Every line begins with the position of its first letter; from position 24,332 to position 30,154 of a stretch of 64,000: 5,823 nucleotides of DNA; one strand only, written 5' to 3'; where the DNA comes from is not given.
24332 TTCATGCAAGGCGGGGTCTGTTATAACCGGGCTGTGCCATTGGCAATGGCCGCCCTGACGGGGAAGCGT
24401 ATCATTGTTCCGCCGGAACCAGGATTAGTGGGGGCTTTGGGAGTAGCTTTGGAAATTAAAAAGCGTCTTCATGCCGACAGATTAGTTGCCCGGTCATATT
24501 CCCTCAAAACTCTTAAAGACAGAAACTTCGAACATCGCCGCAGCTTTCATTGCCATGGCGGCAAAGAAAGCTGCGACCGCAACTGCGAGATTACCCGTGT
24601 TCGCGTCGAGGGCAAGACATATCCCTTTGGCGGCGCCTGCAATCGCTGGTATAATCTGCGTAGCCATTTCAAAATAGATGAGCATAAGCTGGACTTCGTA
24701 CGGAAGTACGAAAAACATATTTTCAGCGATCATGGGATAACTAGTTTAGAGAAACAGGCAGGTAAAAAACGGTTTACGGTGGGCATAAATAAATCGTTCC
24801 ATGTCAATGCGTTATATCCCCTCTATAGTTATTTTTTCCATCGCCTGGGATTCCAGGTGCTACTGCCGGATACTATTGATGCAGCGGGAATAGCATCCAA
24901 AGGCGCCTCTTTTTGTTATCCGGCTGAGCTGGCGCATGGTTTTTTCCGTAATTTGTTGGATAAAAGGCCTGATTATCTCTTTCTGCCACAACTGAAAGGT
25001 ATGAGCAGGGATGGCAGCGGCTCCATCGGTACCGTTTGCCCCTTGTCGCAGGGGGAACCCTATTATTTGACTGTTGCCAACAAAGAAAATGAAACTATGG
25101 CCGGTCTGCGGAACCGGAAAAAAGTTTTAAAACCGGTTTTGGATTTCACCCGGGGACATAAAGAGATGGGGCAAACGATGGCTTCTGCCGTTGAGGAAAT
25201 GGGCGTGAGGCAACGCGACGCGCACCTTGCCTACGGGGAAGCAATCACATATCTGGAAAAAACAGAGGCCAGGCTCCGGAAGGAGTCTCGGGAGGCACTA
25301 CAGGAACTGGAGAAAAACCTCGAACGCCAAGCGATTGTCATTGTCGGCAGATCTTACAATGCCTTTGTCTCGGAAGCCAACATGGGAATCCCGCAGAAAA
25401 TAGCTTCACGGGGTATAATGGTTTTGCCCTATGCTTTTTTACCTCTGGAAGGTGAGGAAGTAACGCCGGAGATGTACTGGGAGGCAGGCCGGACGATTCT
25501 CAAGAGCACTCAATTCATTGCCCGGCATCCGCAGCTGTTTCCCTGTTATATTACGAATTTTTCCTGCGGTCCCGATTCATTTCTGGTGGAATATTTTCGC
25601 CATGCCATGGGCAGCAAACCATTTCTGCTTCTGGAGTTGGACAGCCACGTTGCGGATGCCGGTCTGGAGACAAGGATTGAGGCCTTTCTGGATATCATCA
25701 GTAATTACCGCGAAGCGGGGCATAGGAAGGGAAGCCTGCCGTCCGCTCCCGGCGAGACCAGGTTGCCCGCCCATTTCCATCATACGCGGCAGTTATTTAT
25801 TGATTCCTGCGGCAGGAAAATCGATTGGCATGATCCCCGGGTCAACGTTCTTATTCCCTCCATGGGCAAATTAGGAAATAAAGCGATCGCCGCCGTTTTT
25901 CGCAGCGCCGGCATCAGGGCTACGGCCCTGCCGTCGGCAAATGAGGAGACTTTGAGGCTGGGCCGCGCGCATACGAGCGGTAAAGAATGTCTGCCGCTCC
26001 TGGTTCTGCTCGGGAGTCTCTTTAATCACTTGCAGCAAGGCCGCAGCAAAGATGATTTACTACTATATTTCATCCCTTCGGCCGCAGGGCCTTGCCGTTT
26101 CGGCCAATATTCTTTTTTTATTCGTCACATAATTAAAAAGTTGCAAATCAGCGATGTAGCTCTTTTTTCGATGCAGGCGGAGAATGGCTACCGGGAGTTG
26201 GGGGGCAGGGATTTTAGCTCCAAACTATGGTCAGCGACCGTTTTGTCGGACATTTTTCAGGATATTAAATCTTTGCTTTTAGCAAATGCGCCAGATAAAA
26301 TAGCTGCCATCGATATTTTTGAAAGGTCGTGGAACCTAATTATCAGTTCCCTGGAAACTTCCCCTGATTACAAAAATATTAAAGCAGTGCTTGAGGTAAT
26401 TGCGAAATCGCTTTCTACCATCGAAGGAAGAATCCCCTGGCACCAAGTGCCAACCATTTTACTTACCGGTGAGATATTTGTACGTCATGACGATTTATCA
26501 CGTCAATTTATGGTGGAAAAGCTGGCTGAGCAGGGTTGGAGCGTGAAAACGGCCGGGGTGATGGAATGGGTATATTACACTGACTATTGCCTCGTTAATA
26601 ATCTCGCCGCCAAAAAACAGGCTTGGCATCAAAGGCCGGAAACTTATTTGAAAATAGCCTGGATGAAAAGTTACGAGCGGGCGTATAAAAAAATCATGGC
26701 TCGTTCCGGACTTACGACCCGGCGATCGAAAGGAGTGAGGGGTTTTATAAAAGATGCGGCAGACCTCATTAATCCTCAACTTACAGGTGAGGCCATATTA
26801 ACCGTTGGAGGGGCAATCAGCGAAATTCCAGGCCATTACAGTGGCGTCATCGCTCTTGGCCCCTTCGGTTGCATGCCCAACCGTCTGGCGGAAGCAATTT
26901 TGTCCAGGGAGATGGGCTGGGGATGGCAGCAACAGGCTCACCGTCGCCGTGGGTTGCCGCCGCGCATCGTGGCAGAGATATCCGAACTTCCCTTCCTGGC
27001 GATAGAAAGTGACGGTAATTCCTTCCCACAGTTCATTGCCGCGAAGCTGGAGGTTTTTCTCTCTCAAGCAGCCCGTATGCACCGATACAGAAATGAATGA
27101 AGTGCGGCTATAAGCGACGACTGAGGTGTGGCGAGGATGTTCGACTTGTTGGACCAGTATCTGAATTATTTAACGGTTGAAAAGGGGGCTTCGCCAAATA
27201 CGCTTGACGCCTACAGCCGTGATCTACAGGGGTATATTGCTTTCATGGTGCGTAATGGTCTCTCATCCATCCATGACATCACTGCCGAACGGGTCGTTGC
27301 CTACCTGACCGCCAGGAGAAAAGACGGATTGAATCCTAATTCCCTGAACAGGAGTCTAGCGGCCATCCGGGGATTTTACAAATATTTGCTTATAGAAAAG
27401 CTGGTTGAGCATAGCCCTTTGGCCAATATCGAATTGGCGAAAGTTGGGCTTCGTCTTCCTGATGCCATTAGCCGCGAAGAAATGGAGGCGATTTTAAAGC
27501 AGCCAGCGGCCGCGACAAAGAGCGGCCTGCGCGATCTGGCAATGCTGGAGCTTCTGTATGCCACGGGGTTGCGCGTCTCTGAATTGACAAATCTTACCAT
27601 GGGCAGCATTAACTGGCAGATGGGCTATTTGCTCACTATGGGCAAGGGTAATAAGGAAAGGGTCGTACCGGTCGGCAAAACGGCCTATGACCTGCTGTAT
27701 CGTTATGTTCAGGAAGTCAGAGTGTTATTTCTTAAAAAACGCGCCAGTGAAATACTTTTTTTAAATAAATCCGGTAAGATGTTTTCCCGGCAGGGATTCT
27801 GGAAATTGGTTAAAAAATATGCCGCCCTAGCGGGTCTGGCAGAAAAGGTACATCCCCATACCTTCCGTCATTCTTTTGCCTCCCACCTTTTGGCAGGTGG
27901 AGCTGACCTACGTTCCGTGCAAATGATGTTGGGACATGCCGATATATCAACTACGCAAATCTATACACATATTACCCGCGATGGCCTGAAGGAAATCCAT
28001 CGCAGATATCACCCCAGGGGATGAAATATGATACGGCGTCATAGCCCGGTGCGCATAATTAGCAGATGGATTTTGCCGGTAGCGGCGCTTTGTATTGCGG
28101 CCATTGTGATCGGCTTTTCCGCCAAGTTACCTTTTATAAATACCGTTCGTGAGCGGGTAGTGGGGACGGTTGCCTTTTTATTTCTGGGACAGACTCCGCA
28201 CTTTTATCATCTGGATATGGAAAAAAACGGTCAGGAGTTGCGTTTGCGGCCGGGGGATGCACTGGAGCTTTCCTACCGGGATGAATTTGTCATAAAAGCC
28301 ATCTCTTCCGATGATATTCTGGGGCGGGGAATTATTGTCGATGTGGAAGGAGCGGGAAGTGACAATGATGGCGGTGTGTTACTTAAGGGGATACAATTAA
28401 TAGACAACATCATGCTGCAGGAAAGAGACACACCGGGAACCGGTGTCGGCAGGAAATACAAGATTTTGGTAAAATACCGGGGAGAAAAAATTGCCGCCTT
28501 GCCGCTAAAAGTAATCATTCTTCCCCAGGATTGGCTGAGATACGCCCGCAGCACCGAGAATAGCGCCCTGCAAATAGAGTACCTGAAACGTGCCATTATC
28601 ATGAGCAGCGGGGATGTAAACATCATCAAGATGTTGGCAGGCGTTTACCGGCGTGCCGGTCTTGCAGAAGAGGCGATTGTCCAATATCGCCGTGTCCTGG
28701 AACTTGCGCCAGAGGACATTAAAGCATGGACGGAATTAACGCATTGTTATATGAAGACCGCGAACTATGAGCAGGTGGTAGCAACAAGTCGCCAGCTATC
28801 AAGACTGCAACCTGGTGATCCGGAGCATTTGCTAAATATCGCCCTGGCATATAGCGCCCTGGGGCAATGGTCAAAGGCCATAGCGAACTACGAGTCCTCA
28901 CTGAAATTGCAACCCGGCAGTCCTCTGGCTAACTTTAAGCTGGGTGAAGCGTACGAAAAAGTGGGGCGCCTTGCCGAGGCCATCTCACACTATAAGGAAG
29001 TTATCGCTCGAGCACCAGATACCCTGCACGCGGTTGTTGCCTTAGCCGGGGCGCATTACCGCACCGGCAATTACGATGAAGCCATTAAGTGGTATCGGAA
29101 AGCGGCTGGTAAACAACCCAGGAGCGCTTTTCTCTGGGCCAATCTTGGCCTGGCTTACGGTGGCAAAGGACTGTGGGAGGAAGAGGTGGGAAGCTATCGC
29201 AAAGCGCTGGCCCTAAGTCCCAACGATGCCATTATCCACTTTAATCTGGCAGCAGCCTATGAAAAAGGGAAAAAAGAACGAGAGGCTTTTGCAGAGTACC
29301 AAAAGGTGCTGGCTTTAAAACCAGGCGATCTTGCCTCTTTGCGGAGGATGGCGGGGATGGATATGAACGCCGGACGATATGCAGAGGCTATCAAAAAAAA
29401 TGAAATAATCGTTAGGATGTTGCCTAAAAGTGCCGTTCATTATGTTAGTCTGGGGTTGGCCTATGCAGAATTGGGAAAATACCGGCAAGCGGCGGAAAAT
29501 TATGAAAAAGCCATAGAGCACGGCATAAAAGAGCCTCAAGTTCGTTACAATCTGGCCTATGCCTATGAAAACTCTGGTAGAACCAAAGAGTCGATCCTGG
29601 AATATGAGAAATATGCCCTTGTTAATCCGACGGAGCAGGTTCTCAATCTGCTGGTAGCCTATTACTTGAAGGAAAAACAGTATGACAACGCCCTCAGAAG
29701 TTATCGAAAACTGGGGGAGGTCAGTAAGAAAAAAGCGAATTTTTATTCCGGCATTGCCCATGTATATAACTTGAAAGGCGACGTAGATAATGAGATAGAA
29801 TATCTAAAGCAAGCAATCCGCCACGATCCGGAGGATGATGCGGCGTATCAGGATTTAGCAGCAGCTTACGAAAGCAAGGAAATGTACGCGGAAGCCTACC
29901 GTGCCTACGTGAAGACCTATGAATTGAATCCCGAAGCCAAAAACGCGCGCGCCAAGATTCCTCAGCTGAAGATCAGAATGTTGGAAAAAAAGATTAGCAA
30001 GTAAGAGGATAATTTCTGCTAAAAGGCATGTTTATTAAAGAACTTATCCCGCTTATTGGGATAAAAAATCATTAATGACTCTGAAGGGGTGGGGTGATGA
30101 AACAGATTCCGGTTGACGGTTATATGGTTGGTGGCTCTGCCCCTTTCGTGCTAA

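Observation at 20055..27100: Candidate ether-lipid / plasmalogen locus: GpsA paralog divergent from a GT4 + fused PlsA/PlsR-like reductase operon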

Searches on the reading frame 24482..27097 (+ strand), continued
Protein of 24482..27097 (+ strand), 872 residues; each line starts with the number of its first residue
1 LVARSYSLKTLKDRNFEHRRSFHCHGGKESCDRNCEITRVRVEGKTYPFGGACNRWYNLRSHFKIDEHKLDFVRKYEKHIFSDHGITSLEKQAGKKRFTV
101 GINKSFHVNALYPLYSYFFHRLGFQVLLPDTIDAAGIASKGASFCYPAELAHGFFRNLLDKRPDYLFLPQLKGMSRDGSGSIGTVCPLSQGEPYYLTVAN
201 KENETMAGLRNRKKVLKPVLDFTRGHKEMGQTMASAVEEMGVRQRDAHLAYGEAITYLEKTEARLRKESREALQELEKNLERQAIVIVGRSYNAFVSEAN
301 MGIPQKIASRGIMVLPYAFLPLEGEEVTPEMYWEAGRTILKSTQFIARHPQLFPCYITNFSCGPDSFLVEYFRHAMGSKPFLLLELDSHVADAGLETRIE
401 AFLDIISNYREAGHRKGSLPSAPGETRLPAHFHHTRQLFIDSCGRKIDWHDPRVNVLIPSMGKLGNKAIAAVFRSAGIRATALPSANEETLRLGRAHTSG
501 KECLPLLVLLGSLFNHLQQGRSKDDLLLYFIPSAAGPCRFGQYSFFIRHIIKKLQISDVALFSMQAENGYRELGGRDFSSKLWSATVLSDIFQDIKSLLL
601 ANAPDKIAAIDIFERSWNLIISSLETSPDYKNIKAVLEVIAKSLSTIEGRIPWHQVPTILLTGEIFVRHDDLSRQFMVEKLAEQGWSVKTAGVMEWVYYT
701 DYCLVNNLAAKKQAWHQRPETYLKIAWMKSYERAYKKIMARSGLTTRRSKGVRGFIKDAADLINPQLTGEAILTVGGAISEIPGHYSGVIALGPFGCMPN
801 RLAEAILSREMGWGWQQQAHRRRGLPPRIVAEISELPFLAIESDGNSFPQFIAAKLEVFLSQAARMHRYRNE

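Call 58: find_homologous_proteins(query=P0241, max_evalue=1e-50)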
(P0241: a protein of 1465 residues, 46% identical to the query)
Query P0241 (1465 aa): 6993 proteins with E <= 1e-50 among 8000 candidates; the best 120 are listed.
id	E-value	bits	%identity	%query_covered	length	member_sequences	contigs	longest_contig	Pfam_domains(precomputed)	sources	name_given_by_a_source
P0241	0.0e+0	3362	100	100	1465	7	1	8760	PF01869.27,PF02782.23,PF09989.16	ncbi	-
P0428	0.0e+0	2745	81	99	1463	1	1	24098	PF01869.27,PF02782.23,PF09989.16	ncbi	-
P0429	0.0e+0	2703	80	100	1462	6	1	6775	PF01869.27,PF02782.23,PF09989.16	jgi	-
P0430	0.0e+0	2627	77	100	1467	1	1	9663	PF01869.27,PF02782.23,PF09989.16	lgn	-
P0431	0.0e+0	2343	70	99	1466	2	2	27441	PF01869.27,PF02782.23,PF09989.16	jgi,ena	-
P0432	0.0e+0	2331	70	99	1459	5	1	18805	PF01869.27,PF02782.23,PF09989.16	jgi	-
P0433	0.0e+0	2329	69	99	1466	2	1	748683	PF01869.27,PF09989.16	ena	-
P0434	0.0e+0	2324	69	99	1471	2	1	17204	PF01869.27,PF02782.23,PF09989.16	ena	-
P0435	0.0e+0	2321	69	98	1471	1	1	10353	PF01869.27,PF02782.23,PF09989.16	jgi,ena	-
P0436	0.0e+0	2321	69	99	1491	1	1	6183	PF01869.27,PF02782.23,PF09989.16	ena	-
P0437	0.0e+0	2320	69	99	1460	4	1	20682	PF01869.27,PF09989.16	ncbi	-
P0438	0.0e+0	2320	69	98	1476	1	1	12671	PF01869.27,PF02782.23,PF09989.16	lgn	-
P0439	0.0e+0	2319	69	98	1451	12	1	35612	PF01869.27,PF09989.16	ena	-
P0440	0.0e+0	2317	68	99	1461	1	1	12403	PF01869.27,PF02782.23,PF09989.16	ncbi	-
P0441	0.0e+0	2316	68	99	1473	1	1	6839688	PF01869.27,PF09989.16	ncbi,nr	ncbi:MAG: activase [Desulfobacterales bacterium]|nr:MAG: activase [Desulfobacterales bacterium]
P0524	0.0e+0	2279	69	97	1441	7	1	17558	PF01869.27,PF09989.16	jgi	jgi:predicted CoA-substrate-specific enzyme activase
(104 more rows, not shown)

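Call 75: predict_structure(alignment_id=A2)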
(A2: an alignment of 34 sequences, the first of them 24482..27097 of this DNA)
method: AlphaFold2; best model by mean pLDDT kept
length: 872 residues; sequences in the alignment: 34
mean_pLDDT: 81.0   pTM: 0.79
mean pLDDT of the five models: 81.0, 79.7, 77.5, 76.8, 75.3
residues with pLDDT >= 90: 284; 70-90: 419; 50-70: 136; < 50: 33
segments of 3 or more residues with pLDDT < 50: 1-6, 178-180, 388-390, 415-425, 534-540
pLDDT, mean of each block of 10 residues (from residue 1): 46 74 63 64 70 55 71 90 62 70 82 92 91 84 64 93 94 64 60 85 92 92 83 92 94 93 89 91 92 84 87 90 78 81 92 88 72 86 71 70 89 53 59 85 90 90 88 91 89 84 83 89 86 51 76 87 61 65 90 93 95 96 89 95 95 92 81 82 91 82 79 76 86 93 77 88 82 87 84 78 82 64 66 81 69 80 89 82
secondary structure, 60 per line:
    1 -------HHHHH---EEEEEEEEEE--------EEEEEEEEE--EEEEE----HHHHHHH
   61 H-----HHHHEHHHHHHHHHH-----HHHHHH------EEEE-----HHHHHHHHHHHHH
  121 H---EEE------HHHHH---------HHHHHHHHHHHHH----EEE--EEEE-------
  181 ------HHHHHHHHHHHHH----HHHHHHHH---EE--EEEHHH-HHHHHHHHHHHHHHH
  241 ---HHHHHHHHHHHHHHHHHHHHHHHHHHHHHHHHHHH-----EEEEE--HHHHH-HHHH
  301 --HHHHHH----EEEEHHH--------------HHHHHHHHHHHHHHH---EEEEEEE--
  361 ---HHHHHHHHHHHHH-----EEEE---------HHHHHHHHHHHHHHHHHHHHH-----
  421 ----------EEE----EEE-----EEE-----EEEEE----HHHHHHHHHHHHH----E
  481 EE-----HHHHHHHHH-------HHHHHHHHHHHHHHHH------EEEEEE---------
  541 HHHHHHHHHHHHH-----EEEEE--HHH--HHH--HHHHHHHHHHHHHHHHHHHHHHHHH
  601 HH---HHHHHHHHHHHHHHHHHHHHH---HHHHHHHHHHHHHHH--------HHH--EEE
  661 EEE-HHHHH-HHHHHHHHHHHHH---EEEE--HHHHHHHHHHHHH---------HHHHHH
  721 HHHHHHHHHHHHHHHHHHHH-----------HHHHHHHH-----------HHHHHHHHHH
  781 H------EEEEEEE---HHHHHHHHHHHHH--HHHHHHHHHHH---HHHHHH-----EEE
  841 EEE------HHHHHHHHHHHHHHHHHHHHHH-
elements in order (helices of 4 or more, strands of 3 or more residues): H8-12 E16-25 E34-42 E45-49 H54-61 H67-70 H72-81 H87-92 E99-102 H108-121 E125-127 H134-138 H148-160 E165-167 E170-173 H187-199 H204-211 E219-221 H226-240 H244-278 E284-288 H291-295 H297-300 H303-308 E313-316 H334-348 E352-358 H364-376 E382-385 H395-415 E431-433 E438-440 E446-448 E454-458 H463-475 E480-482 H488-496 H504-519 E526-531 H541-553 E559-563 H576-602 H606-626 H630-644 E658-663 H665-669 H671-683 E687-690 H693-705 H715-740 H752-759 H771-781 E788-794 H798-810 H813-823 H827-832 E838-843 H850-871

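Call 90: search_protein_families(library=pfam, proteins=[L090:5925-6584:+, L090:6585-7184:+, L090:7185-7607:+], max_evalue=10)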
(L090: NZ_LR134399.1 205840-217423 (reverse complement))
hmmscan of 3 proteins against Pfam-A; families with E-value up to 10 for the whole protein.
L090:5925-6584:+ (220 aa): 1 family
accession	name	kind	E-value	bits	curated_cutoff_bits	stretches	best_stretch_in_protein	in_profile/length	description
PF09989.15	DUF2229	-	0.0038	17.3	29.4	1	116-157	25-67/218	CoA enzyme activase uncharacterised domain (DUF2229)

L090:6585-7184:+ (200 aa): 0 families

L090:7185-7607:+ (141 aa): 0 families

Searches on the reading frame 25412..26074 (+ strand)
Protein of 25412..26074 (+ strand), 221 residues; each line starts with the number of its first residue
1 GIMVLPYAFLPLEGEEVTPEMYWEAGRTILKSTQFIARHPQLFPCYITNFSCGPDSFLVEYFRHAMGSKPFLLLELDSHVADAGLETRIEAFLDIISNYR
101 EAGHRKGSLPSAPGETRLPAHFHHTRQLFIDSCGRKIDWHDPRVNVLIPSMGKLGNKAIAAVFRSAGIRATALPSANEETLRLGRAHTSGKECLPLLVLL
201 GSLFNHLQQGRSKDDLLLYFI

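Call 90: search_protein_families(library=pfam, proteins=[window:25412-26074:+], max_evalue=10)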
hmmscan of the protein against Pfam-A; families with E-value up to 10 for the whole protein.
window:25412-26074:+ (221 aa): 1 family
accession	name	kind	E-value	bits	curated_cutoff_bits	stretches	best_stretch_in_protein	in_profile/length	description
PF06050.19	HGD-D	-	0.011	15.8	28.4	1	46-96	289-342/342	2-hydroxyglutaryl-CoA dehydratase, D-component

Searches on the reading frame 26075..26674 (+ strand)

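Call 90: search_protein_families(library=pfam, proteins=[window:26075-26674:+], max_evalue=10)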
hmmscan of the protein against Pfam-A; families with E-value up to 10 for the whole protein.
window:26075-26674:+ (200 aa): 1 family
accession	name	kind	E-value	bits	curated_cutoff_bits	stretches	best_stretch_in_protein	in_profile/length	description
PF19072.5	DUF5768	-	0.091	12.9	27.2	1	137-177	57-95/123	Family of unknown function (DUF5768)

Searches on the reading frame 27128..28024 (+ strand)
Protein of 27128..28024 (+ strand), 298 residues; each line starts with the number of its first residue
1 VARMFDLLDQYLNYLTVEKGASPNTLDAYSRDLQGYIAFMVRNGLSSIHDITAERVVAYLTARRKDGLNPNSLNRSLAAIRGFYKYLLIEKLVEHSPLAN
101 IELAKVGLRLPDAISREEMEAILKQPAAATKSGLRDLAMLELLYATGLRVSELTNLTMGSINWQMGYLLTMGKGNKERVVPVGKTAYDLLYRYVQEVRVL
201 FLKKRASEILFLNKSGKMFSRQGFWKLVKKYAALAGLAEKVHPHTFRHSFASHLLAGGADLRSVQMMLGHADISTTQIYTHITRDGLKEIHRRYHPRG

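Call 5: search_protein_families(library=pfam, proteins=[window:27128-28024:+], max_evalue=0.01)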
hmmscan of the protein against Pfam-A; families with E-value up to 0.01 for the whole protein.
window:27128-28024:+ (298 aa): 5 families
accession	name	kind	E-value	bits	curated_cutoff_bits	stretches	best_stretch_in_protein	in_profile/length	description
PF00589.27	Phage_integrase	-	1.7e-49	168.3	27.1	1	115-283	4-169/172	Phage integrase family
PF02899.23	Phage_int_SAM_1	-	8.8e-22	77.6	22.3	1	8-90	1-82/83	Phage integrase, N-terminal SAM-like domain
PF13495.12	Phage_int_SAM_4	-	1.2e-07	32.5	27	1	7-91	1-82/85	Phage integrase, N-terminal SAM-like domain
PF24624.1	Int_N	-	0.0025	19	27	1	46-102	40-97/100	Phage integrase, N-terminal domain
PF13102.12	Phage_int_SAM_5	-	0.0096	16.7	22.3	0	6-49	49-91/98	Phage integrase SAM-like domain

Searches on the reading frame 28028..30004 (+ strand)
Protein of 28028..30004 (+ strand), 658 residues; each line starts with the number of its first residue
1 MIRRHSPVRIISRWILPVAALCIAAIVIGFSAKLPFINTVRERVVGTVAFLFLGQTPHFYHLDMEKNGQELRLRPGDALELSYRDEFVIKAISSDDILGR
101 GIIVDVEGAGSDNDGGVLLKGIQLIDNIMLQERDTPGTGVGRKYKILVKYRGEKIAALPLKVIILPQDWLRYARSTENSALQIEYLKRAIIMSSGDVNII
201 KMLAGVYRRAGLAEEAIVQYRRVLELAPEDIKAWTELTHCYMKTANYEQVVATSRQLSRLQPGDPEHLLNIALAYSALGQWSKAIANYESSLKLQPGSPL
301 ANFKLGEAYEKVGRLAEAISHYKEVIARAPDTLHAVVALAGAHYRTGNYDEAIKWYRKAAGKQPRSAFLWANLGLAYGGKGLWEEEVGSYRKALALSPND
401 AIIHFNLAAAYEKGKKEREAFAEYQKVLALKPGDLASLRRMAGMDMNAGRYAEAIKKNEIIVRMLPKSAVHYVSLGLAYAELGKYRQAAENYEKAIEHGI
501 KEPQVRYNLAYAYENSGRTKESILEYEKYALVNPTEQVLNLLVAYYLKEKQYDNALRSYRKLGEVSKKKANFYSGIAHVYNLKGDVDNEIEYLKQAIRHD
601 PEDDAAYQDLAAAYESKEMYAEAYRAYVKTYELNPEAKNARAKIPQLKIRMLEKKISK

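Call 5: search_protein_families(library=pfam, proteins=[window:28028-30004:+], max_evalue=0.01)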
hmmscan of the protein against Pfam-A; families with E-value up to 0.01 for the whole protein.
window:28028-30004:+ (658 aa): 32 families (the best 25 are shown)
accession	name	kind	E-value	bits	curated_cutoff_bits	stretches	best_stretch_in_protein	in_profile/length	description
PF07719.23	TPR_2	-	1.4e-40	134.5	27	5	300-331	2-33/34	Tetratricopeptide repeat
PF13414.12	TPR_11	-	4.3e-40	135.6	26.8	4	274-313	3-42/42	TPR repeat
PF00515.34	TPR_1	-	3.7e-39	131.4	27.8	4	472-497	4-29/34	Tetratricopeptide repeat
PF14559.12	TPR_19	-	2.8e-38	130.5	25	5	313-366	5-58/68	Tetratricopeptide repeat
PF13431.12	TPR_17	-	2.3e-35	118.3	24.4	3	390-420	2-32/34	Tetratricopeptide repeat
PF13181.12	TPR_8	-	3.4e-35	117.6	25.7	2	472-497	4-29/34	Tetratricopeptide repeat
PF13432.12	TPR_16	-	1.3e-33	115.4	32.7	4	309-366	7-64/65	Tetratricopeptide repeat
PF13428.12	TPR_14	-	2.2e-33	111.7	23.5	4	335-374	3-42/44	Tetratricopeptide repeat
PF13176.12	TPR_7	-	3.2e-30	102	27.9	3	337-365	3-33/36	Tetratricopeptide repeat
PF13424.12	TPR_12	-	9.3e-27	93.5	30.1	4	304-359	8-71/77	Tetratricopeptide repeat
PF13371.12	TPR_9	-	2.6e-20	72.6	35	3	238-289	2-53/73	Tetratricopeptide repeat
PF23914.1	TPR_CcmH_CycH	-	4.7e-19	69.2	42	2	362-468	45-154/158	Cytochrome c-type biogenesis protein H TPR domain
PF13174.12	TPR_6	-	3.8e-18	65.3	26.3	1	301-332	2-33/33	Tetratricopeptide repeat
PF12895.13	ANAPC3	-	1.9e-16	60.6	27.2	3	329-372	19-64/82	Anaphase-promoting complex, cyclosome, subunit 3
PF24575.1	TPR_Slam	-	2.5e-13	50.8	35.2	1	266-352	16-100/104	Surface lipoprotein assembly modifier, N-terminal TPR repeats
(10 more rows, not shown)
